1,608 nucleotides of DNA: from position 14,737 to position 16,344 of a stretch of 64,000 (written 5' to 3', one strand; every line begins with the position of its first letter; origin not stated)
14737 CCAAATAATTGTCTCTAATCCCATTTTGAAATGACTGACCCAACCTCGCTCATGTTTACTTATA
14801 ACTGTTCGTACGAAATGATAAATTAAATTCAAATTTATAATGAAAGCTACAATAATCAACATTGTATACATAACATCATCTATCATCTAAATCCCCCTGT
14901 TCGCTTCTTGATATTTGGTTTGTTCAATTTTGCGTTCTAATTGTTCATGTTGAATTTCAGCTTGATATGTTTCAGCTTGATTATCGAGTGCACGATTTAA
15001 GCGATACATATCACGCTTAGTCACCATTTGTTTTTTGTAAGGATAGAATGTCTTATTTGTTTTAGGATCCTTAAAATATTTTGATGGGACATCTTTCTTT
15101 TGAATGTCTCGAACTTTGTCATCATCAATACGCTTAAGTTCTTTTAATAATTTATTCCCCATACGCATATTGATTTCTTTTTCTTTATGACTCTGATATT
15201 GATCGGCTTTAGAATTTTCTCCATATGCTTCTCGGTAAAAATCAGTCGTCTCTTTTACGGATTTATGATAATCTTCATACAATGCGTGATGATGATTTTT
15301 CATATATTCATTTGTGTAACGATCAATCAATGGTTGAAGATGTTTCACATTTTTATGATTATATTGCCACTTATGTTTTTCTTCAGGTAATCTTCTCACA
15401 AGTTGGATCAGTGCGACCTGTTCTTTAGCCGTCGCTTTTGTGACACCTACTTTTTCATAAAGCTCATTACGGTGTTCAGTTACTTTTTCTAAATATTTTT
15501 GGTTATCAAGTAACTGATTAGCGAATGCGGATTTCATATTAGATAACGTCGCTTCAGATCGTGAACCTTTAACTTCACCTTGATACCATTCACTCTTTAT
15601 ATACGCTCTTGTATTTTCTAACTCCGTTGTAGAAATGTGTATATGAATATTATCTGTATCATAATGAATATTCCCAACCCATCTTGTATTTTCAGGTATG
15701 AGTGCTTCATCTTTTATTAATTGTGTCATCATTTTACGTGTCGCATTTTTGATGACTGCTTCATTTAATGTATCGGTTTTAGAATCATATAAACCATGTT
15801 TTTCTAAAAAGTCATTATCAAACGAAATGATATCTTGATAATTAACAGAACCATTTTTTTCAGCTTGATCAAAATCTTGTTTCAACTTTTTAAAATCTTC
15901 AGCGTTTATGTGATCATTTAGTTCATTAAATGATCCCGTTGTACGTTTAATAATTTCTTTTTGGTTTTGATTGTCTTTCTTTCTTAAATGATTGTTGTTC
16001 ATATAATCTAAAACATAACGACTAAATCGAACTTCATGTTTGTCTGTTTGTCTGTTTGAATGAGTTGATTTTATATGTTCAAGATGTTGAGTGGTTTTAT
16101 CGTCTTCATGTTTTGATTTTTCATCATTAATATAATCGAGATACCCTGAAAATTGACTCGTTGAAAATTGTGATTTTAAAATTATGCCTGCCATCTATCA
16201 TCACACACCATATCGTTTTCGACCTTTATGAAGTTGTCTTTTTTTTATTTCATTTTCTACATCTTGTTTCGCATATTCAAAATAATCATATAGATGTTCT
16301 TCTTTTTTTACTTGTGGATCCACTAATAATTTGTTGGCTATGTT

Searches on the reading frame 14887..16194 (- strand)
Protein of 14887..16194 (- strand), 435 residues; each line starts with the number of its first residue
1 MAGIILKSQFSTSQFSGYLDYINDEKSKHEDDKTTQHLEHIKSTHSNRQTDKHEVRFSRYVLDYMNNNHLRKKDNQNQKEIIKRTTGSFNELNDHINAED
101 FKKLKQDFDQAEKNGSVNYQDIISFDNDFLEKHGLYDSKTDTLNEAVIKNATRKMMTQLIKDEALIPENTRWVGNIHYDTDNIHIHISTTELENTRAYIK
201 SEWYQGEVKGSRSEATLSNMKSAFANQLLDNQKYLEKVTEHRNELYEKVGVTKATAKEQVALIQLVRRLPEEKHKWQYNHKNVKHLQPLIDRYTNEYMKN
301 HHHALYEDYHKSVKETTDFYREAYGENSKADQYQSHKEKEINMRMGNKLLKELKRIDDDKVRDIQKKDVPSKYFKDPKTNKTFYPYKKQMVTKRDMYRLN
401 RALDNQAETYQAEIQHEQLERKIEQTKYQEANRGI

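Call 10: search_protein_families(library=pfam, proteins=[window:14887-16194:-])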
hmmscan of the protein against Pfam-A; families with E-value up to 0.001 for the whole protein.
window:14887-16194:- (435 aa): 1 family
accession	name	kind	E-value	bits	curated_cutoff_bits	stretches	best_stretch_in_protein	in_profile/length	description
PF18555.7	MobL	-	3.4e-78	263.8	28.5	1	1-366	1-348/383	MobL relaxases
